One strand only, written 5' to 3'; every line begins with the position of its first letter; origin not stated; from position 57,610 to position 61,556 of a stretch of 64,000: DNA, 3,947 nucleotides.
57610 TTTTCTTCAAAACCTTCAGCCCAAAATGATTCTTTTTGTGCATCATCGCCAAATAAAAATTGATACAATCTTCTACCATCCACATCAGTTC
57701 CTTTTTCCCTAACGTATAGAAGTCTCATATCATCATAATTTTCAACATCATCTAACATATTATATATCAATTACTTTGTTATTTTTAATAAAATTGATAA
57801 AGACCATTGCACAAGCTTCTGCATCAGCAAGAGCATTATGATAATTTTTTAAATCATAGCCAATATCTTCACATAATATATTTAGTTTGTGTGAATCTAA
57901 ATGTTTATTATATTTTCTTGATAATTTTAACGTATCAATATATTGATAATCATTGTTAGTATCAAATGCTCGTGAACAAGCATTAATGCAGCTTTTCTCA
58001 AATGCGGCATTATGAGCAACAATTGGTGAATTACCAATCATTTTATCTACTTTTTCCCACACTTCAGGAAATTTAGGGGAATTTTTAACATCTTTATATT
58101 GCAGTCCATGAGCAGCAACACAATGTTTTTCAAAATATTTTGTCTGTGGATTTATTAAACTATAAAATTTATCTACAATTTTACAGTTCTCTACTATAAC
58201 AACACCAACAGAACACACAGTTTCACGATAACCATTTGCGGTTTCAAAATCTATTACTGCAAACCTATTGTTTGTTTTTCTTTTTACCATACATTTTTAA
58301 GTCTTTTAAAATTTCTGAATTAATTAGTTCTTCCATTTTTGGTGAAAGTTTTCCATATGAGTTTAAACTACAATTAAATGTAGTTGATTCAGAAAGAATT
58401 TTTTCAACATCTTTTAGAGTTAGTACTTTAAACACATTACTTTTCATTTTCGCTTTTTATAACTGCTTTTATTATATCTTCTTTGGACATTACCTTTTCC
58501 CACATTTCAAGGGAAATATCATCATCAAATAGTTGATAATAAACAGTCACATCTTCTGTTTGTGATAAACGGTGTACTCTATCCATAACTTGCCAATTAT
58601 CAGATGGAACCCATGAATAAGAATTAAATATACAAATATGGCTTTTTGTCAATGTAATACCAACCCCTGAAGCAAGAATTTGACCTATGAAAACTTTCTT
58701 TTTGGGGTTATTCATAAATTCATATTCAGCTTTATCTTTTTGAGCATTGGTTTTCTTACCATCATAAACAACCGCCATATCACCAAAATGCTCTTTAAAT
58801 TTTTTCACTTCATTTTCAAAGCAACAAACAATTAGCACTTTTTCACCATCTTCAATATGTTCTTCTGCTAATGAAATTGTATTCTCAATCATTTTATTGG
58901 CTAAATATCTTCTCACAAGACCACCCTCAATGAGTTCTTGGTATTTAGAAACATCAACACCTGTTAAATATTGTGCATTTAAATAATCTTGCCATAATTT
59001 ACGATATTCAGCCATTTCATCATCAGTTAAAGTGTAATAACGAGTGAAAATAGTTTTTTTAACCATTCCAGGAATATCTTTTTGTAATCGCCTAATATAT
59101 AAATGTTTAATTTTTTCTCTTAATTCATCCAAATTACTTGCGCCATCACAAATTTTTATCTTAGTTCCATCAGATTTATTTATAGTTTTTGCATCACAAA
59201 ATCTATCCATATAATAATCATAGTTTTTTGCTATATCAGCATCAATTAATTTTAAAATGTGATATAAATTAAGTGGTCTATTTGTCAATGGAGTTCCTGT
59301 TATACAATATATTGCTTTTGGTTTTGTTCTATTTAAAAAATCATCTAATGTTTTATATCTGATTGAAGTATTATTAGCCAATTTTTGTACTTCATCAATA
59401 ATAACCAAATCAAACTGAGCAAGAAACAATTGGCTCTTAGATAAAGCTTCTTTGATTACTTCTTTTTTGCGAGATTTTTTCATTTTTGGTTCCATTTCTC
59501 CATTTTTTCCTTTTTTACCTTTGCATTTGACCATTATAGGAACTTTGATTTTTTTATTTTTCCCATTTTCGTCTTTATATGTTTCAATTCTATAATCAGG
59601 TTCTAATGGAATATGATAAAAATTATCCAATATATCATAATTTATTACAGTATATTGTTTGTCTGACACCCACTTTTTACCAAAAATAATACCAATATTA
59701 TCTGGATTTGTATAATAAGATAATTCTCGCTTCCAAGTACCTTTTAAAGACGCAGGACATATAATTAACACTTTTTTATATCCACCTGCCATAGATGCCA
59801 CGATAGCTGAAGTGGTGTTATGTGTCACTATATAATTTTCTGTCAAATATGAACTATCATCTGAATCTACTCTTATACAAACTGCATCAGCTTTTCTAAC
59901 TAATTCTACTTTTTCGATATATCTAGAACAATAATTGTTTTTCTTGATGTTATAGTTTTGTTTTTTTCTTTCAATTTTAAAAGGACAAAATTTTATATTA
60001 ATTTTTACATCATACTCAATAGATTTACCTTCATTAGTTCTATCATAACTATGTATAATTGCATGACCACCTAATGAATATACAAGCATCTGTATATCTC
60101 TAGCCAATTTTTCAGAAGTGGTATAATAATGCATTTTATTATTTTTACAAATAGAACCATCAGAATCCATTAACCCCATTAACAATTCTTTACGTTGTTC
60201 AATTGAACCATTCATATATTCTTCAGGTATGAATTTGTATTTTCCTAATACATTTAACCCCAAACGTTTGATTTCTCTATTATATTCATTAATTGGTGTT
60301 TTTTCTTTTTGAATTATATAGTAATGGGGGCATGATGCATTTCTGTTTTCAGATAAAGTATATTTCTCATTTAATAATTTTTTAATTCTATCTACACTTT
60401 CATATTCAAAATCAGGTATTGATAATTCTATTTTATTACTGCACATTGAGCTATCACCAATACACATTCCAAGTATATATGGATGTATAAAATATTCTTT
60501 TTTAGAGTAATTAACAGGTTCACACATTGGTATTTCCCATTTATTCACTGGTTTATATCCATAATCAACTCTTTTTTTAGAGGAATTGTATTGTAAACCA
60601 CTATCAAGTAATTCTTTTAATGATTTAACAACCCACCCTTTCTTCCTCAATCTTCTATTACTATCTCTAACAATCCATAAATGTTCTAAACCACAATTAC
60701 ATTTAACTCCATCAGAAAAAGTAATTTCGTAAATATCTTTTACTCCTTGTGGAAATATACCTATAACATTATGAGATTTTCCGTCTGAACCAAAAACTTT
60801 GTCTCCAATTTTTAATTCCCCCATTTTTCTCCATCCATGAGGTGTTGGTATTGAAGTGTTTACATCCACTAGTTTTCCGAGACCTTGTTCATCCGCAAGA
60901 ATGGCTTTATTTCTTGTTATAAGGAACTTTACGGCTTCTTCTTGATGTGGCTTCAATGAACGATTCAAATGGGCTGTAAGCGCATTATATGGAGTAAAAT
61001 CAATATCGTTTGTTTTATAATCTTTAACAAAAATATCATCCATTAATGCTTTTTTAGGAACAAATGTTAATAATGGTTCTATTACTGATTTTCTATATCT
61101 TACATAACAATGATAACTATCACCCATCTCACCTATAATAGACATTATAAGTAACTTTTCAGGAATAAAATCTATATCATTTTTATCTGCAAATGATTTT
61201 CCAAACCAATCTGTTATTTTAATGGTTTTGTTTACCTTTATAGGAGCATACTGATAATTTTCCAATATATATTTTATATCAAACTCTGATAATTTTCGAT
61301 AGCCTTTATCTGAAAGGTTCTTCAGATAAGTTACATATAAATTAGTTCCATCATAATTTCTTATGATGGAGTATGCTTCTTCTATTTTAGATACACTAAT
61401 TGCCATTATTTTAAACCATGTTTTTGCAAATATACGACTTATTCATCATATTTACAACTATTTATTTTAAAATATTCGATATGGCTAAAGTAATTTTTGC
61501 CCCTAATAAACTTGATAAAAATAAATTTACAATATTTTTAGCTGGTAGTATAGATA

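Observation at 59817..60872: Class-3-type intein with a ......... endonuclease splitting the SNF2 helicase P-loop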

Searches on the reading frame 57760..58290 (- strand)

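Call 63: search_protein_families(library=pfam, proteins=[window:57760-58290:-], max_evalue=0.001)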
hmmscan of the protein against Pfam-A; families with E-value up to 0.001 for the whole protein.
window:57760-58290:- (176 aa): 2 families
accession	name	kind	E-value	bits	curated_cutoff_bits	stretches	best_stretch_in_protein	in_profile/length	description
PF00929.31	RNase_T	-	4.7e-21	76.4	24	1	12-164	2-164/164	Exonuclease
PF16473.11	Rv2179c-like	-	1.6e-08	34.9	27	1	11-164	3-173/177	3'-5' exoribonuclease Rv2179c-like domain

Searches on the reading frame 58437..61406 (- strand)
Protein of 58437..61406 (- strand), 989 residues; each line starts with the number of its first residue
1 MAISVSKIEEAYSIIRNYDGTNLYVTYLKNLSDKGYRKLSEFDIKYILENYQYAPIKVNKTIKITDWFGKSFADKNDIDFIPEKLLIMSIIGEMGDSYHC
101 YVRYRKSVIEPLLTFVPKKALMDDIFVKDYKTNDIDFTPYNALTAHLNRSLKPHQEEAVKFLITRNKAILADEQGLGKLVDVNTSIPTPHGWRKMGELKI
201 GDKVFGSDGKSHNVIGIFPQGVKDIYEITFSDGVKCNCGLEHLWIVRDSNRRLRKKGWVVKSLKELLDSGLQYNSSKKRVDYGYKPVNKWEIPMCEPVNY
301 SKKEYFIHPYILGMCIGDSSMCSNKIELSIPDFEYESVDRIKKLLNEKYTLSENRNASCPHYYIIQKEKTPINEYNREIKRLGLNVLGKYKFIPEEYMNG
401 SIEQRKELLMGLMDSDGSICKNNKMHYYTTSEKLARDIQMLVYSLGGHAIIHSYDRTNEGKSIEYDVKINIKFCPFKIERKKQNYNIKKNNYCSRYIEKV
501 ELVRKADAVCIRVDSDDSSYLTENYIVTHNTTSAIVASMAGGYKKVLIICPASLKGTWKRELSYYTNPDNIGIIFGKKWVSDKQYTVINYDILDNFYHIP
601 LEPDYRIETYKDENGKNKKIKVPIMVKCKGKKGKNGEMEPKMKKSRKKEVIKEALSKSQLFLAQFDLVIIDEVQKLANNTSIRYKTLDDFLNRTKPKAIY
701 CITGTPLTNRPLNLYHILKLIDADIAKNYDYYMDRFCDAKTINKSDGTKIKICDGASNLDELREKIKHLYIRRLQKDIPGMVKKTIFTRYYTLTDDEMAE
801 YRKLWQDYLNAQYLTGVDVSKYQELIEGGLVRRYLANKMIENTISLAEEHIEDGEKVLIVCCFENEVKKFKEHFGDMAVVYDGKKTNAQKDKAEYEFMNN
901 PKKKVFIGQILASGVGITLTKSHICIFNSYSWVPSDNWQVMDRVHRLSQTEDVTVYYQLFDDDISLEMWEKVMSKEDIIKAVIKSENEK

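Call 4: search_protein_families(library=pfam, proteins=[window:58437-61406:-], max_evalue=1)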
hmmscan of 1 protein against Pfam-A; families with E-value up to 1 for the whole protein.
window:58437-61406:- (989 aa): 9 families
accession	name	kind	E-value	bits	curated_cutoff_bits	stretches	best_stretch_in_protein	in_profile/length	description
PF00176.29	SNF2-rel_dom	-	3.5e-22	79.3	24.9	1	154-806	1-255/290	SNF2-related domain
PF00271.37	Helicase_C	-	8.2e-10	39.4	23.5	1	847-947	10-109/110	Helicase conserved C-terminal domain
PF14528.11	LAGLIDADG_3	-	9.6e-09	35.8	22.5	1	404-469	2-69/82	LAGLIDADG-like domain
PF05203.21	Hom_end_hint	-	0.00046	20.7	32.1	1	195-230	18-52/228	Hom_end-associated Hint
PF02572.21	CobA_CobO_BtuR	-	0.0034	18.1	25.7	1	639-705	69-137/172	ATP:corrinoid adenosyltransferase BtuR/CobO/CobP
PF02016.21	Peptidase_S66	-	0.0079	16.8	25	1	664-714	30-84/121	LD-carboxypeptidase N-terminal domain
PF05204.19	Hom_end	-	0.013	16.1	21.1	1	393-466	2-77/110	Homing endonuclease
PF20691.3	TAGT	-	0.069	13.5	27.5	0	843-885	16-57/205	TET-Associated Glycosyltransferase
PF13392.12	HNH_3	-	0.16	12.1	24.8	1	215-245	7-38/46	HNH endonuclease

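Call 7: search_dna_similar(query=window:58437-61406:-, collection=phages, mode=protein, max_rows=30)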
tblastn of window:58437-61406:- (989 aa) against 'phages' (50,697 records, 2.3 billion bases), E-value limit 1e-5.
Records with a match: 1163; places in all: 1226; records where one place covers at least 80% of the query: 3.
Best place of each record, by identity: <60% 1163.
By first word of the organism name: Mycobacterium 309; Gordonia 146; Vibrio 98; Salmonella 75; Stx2a-converting 49; Pseudomonas 40; Caulobacter 39; Klebsiella 28; Escherichia 28; Xanthomonas 26; and 81 more.
By host as written in the record: Mycobacterium smegmatis mc2 155 237; - 168; Gordonia terrae 3612 94; Mycobacterium smegmatis mc#155 36; Gordonia rubripertincta NRRL B-16540 26; Klebsiella pneumoniae 22; Caulobacter vibrioides CB15 22; Pseudomonas aeruginosa 16; and 254 more.
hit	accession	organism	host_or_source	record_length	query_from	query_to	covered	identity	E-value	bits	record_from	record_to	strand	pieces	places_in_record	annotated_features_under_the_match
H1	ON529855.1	Brevundimonas phage vB_BpoS-Domovoi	Brevundimonas pondensis EIF1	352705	153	985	84%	29.7%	2e-100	353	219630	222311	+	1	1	helicase | hypothetical protein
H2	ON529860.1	Brevundimonas phage vB_BpoS-Papperlapapp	Brevundimonas pondensis LVF1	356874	153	985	84%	29.6%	6e-100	352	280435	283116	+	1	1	helicase | hypothetical protein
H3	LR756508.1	uncultured phage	metagenomic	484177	149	964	78%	30.2%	3e-57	319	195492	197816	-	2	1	record has no annotation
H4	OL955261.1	Erythrobacter phage vB_EliS-L02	Erythrobacter sp.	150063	153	964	82%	25.4%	1e-58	226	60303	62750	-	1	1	RNA polymerase-associated protein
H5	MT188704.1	Mesorhizobium phage Cp1R7A-A1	Mesorhizobium loti R7ANS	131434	155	979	69%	26.7%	3e-27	208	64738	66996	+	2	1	putative ATP dependent helicase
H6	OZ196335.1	Vibrio phage K412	Seawater and oysters mix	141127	147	535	39%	38.9%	3e-66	250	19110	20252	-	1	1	hypothetical protein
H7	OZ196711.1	Vibrio phage K460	Seawater and oysters mix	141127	147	535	39%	38.9%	3e-66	250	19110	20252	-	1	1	hypothetical protein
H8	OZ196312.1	Vibrio phage K470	Seawater and oysters mix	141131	147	535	39%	38.9%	3e-66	250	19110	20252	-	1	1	hypothetical protein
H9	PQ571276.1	Bacteroides phage BS-TP3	Bacteroides salyersiae BG8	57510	168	535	37%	40.5%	3e-73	271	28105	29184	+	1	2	terminase large subunit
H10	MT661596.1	Proteus phage 10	Proteus mirabilis 3b10_21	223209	152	576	43%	34.3%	2e-48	194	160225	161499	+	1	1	helicase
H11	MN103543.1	Pseudomonas phage vB_PaeM_PS119XW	-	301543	80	594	52%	27.9%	5e-39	164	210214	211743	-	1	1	hypothetical protein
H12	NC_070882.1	Pseudomonas phage vB_PaeM_PS119XW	-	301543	80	594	52%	27.9%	5e-39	164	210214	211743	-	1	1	DarB-like antirestriction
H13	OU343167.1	Pseudomonas phage vB_PaeM_phiLBG22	-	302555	80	594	52%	27.8%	4e-39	165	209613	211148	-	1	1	record has no annotation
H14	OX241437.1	Vibrio phage 424E50-1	Seawater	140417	136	533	40%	36.0%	3e-55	216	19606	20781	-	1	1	putative DNA helicase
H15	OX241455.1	Vibrio phage 501E54-1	Seawater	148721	136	533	40%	36.0%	3e-55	216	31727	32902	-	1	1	putative DNA helicase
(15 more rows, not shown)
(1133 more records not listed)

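Call 9: get_annotated_region(hit=H1, flank=1500)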
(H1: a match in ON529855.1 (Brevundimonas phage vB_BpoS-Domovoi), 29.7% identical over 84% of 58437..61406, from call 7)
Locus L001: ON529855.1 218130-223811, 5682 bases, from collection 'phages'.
description: Brevundimonas phage vB_BpoS-Domovoi, complete genome.
organism: Brevundimonas phage vB_BpoS-Domovoi (NCBI taxid 2948598)
taxonomy: Viruses; Duplodnaviria; Heunggongvirae; Uroviricota; Caudoviricetes; Dolichocephalovirinae
host: Brevundimonas pondensis EIF1; source: sewage; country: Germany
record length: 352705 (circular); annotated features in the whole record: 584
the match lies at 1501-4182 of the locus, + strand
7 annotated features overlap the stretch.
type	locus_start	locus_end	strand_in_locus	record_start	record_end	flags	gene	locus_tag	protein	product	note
CDS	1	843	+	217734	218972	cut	-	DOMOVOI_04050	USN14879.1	RNA ligase 2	-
CDS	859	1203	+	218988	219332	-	-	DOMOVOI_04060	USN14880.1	xylose isomerase-like protein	-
CDS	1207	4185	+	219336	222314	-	-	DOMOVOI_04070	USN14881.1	helicase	-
CDS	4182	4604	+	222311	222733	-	-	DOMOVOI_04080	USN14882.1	hypothetical protein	-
CDS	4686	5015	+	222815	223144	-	-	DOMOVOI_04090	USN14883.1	hypothetical protein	-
tRNA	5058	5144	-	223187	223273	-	-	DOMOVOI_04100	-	tRNA-Met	-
tRNA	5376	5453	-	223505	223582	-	-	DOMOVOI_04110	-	tRNA-Met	-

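Call 10: get_annotated_region(hit=H9, flank=2500)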
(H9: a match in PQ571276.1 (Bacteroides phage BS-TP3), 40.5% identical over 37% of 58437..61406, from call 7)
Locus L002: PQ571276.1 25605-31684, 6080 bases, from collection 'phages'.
description: Bacteroides phage BS-TP3, complete genome.
organism: Bacteroides phage BS-TP3 (NCBI taxid 3385223)
taxonomy: Viruses
host: Bacteroides salyersiae BG8; source: sewage from septic tank; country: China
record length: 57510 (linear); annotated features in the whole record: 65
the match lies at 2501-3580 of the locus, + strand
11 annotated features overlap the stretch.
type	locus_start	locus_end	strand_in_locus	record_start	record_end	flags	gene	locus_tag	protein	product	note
CDS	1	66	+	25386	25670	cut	-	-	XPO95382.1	hypothetical protein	BS-TP3_gp29; BS-TP3_gp29; None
CDS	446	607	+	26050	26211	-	-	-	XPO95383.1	hypothetical protein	BS-TP3_gp30; BS-TP3_gp30; None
CDS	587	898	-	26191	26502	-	-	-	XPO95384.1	HTH LytTR-type domain-containing protein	BS-TP3_gp31; BS-TP3_gp31; None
CDS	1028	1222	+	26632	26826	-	-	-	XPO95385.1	hypothetical protein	BS-TP3_gp32; BS-TP3_gp32; None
CDS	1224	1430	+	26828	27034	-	-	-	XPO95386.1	hypothetical protein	BS-TP3_gp33; BS-TP3_gp33; None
CDS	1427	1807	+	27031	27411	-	-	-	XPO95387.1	helix-turn-helix transcriptional regulator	BS-TP3_gp34; BS-TP3_gp34; Annot2=(structure alignment-afuniprot50) AF-A0A244E261-F1-model_v4 HTH luxR-type ...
CDS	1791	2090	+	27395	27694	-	-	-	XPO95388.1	hypothetical protein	BS-TP3_gp35; BS-TP3_gp35; None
CDS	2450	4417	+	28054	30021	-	-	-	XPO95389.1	terminase large subunit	BS-TP3_gp36; BS-TP3_gp36; Annot2=(structure alignment-afuniprot50) AF-Q2P9R6-F1-model_v4 DnaB ...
CDS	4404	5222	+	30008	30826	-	-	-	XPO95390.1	HNH endonuclease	BS-TP3_gp37; BS-TP3_gp37; Annot2=(structure alignment-afuniprot50) AF-A0A017N603-F1-model_v4 Putative hNH ...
CDS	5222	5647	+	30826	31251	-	-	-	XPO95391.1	immunity repressor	BS-TP3_gp38; BS-TP3_gp38; Annot2=(hmm profile search-phrog [Rank2]) phrog_72 NinB/ Orf homologous recombination ...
CDS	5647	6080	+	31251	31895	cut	-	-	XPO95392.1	hypothetical protein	BS-TP3_gp39; BS-TP3_gp39; None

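Call 11: get_annotated_region(hit=H6, flank=2500)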
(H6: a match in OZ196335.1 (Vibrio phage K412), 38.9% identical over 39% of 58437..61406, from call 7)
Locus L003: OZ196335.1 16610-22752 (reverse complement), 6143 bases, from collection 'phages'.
description: Vibrio phage K412 genome assembly, chromosome: VPK412_1.
organism: Vibrio phage K412 (NCBI taxid 3105691)
taxonomy: Viruses
host: -; source: Seawater and oysters mix; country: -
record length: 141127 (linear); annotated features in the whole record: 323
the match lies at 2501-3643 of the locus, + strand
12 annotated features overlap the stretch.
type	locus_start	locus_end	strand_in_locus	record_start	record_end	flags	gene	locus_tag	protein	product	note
CDS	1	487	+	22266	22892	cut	-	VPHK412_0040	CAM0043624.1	hypothetical protein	-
CDS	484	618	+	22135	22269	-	-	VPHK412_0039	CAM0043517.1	hypothetical protein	-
CDS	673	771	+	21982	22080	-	-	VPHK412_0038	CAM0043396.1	hypothetical protein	-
CDS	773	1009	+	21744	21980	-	-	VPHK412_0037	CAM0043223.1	hypothetical protein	-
CDS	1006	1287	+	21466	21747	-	-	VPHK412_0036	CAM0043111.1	hypothetical protein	-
CDS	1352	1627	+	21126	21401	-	-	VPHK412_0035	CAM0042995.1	hypothetical protein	-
CDS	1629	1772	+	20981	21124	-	-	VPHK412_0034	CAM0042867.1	hypothetical protein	-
CDS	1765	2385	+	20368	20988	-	-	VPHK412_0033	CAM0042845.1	anti-repressor Ant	-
CDS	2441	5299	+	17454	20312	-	-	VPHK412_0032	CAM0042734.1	hypothetical protein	-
CDS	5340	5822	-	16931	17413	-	-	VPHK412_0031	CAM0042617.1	hypothetical protein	-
CDS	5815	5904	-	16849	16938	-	-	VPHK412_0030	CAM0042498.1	hypothetical protein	-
CDS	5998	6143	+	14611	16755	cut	-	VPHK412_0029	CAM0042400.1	NrdD-like anaerobic ribonucleotide reductase larg e subunit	-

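Call 12: get_annotated_region(hit=H3, flank=1500)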
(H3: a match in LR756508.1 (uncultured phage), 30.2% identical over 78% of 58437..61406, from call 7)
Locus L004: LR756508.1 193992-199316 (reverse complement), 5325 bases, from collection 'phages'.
description: uncultured phage genome assembly, chromosome: 1.
organism: uncultured phage (NCBI taxid 278008)
taxonomy: Viruses; environmental samples
host: -; source: metagenomic; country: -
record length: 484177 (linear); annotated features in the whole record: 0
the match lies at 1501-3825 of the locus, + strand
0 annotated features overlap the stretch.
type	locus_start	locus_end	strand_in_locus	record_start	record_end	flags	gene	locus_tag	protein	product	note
